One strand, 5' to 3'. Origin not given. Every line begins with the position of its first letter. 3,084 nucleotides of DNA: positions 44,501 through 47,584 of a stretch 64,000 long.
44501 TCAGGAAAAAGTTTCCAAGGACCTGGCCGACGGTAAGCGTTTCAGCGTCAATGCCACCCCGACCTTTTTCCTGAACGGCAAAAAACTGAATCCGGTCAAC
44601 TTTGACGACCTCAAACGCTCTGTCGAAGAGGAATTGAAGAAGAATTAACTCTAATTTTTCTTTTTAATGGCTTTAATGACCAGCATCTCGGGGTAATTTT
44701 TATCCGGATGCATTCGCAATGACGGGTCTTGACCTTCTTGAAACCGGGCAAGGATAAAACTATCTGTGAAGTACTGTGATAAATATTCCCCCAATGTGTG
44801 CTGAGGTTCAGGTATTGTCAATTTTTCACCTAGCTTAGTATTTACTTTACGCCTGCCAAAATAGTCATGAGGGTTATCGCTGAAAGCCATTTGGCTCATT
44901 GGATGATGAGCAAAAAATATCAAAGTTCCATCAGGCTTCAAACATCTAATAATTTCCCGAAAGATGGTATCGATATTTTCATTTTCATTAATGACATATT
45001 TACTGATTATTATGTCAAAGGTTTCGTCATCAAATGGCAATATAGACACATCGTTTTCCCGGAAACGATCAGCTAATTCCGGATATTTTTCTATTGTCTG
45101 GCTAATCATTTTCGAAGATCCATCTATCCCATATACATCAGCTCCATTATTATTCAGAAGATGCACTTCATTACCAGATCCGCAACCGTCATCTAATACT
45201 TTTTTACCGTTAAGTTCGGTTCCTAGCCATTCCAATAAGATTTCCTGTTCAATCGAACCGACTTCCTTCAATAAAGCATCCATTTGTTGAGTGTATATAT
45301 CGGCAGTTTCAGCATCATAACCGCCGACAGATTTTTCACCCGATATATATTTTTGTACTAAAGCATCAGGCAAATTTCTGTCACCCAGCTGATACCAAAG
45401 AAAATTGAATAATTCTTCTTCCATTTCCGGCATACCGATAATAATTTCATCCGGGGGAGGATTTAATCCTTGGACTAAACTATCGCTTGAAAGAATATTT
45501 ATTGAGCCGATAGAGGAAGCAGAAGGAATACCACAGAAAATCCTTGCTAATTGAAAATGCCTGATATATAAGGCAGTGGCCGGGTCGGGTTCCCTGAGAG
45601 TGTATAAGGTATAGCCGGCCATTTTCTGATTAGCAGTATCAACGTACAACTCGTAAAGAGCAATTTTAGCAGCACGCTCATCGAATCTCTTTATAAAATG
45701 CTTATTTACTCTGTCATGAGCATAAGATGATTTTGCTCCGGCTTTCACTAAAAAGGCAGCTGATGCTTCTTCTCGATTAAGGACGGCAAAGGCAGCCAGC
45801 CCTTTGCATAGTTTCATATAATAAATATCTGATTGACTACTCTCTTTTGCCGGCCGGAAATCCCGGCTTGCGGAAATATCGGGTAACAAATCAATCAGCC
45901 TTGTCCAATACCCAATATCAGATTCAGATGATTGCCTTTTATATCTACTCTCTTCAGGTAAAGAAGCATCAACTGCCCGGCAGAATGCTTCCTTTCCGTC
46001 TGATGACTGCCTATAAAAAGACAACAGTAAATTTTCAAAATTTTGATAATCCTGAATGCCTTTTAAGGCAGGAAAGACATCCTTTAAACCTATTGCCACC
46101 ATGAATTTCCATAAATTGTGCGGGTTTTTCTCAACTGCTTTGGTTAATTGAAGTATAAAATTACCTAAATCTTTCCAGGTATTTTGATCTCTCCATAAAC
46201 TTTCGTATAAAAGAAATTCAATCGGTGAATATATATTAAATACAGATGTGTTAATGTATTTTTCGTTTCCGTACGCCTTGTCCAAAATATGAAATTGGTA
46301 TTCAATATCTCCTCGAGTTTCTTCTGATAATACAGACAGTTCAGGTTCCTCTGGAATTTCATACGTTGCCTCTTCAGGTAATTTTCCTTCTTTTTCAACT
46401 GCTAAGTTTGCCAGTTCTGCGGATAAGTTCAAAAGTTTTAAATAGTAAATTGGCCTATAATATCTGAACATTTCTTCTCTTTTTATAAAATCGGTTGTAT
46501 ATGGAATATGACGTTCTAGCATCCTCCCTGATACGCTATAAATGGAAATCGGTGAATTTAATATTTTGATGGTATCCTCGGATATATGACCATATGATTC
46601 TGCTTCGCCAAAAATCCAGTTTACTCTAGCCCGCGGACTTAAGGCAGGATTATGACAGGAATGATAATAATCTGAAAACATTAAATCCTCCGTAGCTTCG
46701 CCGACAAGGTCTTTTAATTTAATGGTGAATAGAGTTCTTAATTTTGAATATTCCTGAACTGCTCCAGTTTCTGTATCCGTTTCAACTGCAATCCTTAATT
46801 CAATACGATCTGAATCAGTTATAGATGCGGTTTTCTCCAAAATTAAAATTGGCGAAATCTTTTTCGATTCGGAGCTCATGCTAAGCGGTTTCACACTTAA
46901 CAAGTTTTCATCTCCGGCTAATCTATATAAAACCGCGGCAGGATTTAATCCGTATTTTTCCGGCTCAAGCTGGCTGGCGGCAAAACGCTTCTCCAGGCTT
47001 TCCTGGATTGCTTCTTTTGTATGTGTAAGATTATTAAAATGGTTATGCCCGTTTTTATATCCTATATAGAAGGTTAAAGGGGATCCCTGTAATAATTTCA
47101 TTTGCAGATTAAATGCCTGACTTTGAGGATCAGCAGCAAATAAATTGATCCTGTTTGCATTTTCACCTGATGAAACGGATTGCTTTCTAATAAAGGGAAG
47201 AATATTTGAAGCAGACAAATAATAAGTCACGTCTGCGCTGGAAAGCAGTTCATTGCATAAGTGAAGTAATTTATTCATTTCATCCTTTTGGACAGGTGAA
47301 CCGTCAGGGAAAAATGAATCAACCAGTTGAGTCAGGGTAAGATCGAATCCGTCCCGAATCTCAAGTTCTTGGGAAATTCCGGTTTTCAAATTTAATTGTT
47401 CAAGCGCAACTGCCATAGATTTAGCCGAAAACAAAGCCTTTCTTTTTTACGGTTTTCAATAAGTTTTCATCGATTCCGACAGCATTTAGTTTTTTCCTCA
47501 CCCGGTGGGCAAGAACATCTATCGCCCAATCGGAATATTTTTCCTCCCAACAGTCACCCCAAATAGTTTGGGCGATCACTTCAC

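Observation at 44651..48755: Operon of a receiver-less OmpR-type wHTH protein and a 927-aa protein with C-terminal SAM-methyltransferase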

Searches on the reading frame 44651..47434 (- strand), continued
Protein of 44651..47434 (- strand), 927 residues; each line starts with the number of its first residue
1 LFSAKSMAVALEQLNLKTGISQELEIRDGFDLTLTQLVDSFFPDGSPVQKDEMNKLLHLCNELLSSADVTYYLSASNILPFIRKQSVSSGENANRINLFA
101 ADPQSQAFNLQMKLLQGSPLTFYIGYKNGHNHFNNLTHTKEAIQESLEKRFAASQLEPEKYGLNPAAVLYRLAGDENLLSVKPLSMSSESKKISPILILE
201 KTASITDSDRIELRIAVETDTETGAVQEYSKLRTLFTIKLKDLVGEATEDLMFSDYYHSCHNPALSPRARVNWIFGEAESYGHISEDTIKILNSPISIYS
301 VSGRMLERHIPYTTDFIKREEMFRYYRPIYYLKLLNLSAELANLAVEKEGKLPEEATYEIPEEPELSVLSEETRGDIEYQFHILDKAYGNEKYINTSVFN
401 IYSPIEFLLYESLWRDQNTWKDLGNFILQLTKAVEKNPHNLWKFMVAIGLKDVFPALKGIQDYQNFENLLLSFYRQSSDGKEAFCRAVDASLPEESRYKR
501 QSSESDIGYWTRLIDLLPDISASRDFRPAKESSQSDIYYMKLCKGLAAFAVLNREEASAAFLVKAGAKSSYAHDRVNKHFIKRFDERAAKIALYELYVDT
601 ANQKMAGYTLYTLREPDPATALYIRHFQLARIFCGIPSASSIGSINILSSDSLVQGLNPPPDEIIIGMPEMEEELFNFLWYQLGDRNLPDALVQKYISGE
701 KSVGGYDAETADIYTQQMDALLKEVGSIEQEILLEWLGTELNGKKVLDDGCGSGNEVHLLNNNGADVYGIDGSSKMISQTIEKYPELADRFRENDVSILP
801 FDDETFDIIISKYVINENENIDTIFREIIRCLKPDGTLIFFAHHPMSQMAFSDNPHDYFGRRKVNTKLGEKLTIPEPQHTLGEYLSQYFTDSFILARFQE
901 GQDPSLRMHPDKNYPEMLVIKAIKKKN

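Call 62: search_protein_families(library=pfam, alignment_id=A3, max_evalue=0.01)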
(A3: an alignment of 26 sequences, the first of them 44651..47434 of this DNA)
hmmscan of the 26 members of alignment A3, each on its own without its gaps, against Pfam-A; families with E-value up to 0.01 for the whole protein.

A. member 1, window:44651-47434:- (927 aa): 11 families
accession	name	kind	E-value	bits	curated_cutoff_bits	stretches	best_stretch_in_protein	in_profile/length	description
PF08241.18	Methyltransf_11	-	1.9e-19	70.5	21.2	1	747-840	1-95/95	Methyltransferase domain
PF13649.12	Methyltransf_25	-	3.9e-16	60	27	1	746-836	1-97/97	Methyltransferase domain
PF13847.12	Methyltransf_31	-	5.7e-16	58.9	27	1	742-841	3-110/145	Methyltransferase domain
PF13489.12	Methyltransf_23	-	1.7e-12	47.8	27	1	733-845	13-121/164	Methyltransferase domain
PF08242.18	Methyltransf_12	-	5.5e-11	43.5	30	1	747-838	1-98/98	Methyltransferase domain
PF07021.18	MetW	-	9.9e-08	32.3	21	1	742-831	13-101/193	Methionine biosynthesis protein MetW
PF01209.24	Ubie_methyltran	-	5.9e-07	29.5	20.1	1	739-842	44-153/233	ubiE/COQ5 methyltransferase family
PF03848.20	TehB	-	0.00023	21.1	20.4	1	743-839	31-131/193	Tellurite resistance protein TehB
PF02353.26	CMAS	-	0.002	17.9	27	1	722-841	43-165/273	Mycolic acid cyclopropane synthetase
PF08003.17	Methyltransf_9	-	0.0036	16.7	23.8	1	740-840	113-217/315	Protein of unknown function (DUF1698)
PF05401.17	NodS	-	0.0059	16.9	24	1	744-841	45-145/201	Nodulation protein S (NodS)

B. families by the number of members that match (of 26 scanned): 28 families (the first 25 are shown)
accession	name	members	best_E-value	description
PF00383.29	dCMP_cyt_deam_1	19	2e-20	Cytidine and deoxycytidylate deaminase zinc-binding region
PF14437.12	MafB19-deam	19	3.2e-18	MafB19-like deaminase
PF08241.18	Methyltransf_11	7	1.8e-25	Methyltransferase domain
PF13649.12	Methyltransf_25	7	3.4e-22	Methyltransferase domain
PF13847.12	Methyltransf_31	7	2.6e-21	Methyltransferase domain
PF08242.18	Methyltransf_12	7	2e-15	Methyltransferase domain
PF13489.12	Methyltransf_23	7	6.1e-15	Methyltransferase domain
PF01209.24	Ubie_methyltran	7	1e-11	ubiE/COQ5 methyltransferase family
PF14439.12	Bd3614-deam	7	0.00028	Bd3614-like deaminase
PF18750.7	SNAD4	6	0.002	Secreted Novel AID/APOBEC-like Deaminase 4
PF07021.18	MetW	5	9.9e-08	Methionine biosynthesis protein MetW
PF03848.20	TehB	4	7.5e-06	Tellurite resistance protein TehB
PF05148.21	Methyltransf_8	4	8.9e-06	Hypothetical methyltransferase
PF05401.17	NodS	4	0.0013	Nodulation protein S (NodS)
PF02353.26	CMAS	3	5.7e-05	Mycolic acid cyclopropane synthetase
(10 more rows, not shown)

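Call 67: search_protein_families(library=phrogs, proteins=[window:44651-47434:-], max_evalue=0.01)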
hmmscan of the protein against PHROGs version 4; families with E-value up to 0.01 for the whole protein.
window:44651-47434:- (927 aa): 6 families
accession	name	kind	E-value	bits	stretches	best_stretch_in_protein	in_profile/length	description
phrog_22502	-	other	4e-16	60.6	1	694-840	26-173/276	methyltransferase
phrog_4752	-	other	3.3e-13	50.5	1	743-850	52-168/241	tRNA methyltransferase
phrog_23522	-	unknown function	6.8e-08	33.4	1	715-843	22-155/273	-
phrog_954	-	other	3.8e-05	24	0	739-810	47-115/229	DNA methyltransferase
phrog_27380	-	other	0.00037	21.1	1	742-837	90-187/285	methyltransferase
phrog_3382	-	other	0.0055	17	0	744-814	49-119/207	methyltransferase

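Call 89: fold_search(model_id=the predicted structure, library=pdb)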
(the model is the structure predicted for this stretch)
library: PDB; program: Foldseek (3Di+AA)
matches with E <= 10: 1634; with E <= 0.001: 856
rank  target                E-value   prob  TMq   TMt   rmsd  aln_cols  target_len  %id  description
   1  3g5l_B                1.4e-09  1.00  0.19  0.73   4.0       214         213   22  Crystal structure of putative S-adenosylmethionine dependent methyltransferase from Listeria monocytogenes (released 2009-02-17)
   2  3g5l_A                2.4e-09  1.00  0.18  0.67   4.5       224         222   22  Crystal structure of putative S-adenosylmethionine dependent methyltransferase from Listeria monocytogenes (released 2009-02-17)
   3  3bkw_A                3.6e-09  1.00  0.17  0.65   5.9       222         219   19  Crystal structure of S-adenosylmethionine dependent methyltransferase (NP_104914.1) from Mesorhizobium loti at 1.60 A  (released 2007-12-18)
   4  3bkw_B                6.2e-09  1.00  0.17  0.67   5.2       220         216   20  Crystal structure of S-adenosylmethionine dependent methyltransferase (NP_104914.1) from Mesorhizobium loti at 1.60 A  (released 2007-12-18)
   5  3l8d                  9.5e-09  1.00  0.18  0.73   5.3       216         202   20  Crystal structure of methyltransferase from Bacillus Thuringiensis (released 2010-01-12)
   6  3e8s                  1.2e-08  1.00  0.19  0.69   4.1       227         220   21  Crystal structure of Putative SAM Dependent Methyltransferase in Complex with SAH (NP_744700.1) from PSEUDOMONAS PUTIDA  (released 2008-09-02)
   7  8k76_A                3.2e-08  1.00  0.18  0.64   7.0       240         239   22  Crystal structure of S-adenosylmethionine-dependent methyltransferase from Fusobacterium nucleatum (released 2023-08-23)
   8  2avn_A                3.4e-08  1.00  0.20  0.67   4.9       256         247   20  CRYSTAL STRUCTURE OF A UBIQUINONE/MENAQUINONE BIOSYNTHESIS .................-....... PROTEIN (TM1389) FROM THERMOTOGA  (released 2005-10-18)
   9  2p8j_B                3.4e-08  1.00  0.18  0.69   4.4       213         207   20  Crystal structure of S-adenosylmethionine-dependent methyltransferase (NP_349143.1) from Clostridium acetobutylicum at (released 2007-04-24)
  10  6f5z_B                7.9e-08  1.00  0.19  0.67   4.9       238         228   19  Complex between the Haloferax volcanii Trm112 methyltransferase activator and the Hvo_0019 putative methyltransferase (released 2018-07-11)
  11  1ve3_A                8.3e-08  1.00  0.17  0.67   4.6       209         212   22  Crystal structure of PH0226 protein from Pyrococcus horikoshii OT3 (released 2005-05-24)
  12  8zc7_A                1.1e-07  1.00  0.15  0.48   9.6       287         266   20  Crystallographic analysis of MitM, which catalyzes the post-mitosane modification in mitomycin biosynthesis (released 2024-11-27)
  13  8ys9_A                1.2e-07  1.00  0.17  0.69   4.3       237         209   17  Crystal structure of Phosphatidylethanolamine N-methyltransferase from R. thermophilum complexed with DMPE and SAH (released 2024-10-16)
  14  6f5z_A                1.3e-07  1.00  0.17  0.60   6.6       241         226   18  Complex between the Haloferax volcanii Trm112 methyltransferase activator and the Hvo_0019 putative methyltransferase (released 2018-07-11)
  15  8ys9_B                1.3e-07  1.00  0.17  0.70   4.5       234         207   17  Crystal structure of Phosphatidylethanolamine N-methyltransferase from R. thermophilum complexed with DMPE and SAH (released 2024-10-16)
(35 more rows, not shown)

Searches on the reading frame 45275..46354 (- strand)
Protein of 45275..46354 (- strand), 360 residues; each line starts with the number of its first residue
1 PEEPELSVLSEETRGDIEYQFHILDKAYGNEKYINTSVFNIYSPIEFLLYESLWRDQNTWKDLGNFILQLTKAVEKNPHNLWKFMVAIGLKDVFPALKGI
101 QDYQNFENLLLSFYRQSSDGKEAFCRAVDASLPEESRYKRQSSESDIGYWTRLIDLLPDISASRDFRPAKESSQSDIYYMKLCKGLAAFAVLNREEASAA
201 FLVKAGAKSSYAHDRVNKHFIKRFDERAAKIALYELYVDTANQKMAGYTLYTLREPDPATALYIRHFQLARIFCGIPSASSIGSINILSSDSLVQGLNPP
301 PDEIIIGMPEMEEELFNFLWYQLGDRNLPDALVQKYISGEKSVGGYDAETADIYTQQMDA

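Call 33: find_homologous_proteins(query=A2)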
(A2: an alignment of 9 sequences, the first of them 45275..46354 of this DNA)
Query A2 (9 sequences) (360 aa, profile of the alignment): 2 proteins with E <= 0.001 among 8000 candidates.
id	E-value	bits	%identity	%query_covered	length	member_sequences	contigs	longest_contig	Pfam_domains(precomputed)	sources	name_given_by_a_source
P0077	1.7e-44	171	-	-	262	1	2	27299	-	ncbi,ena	-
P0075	4.9e-41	159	100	41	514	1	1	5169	-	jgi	-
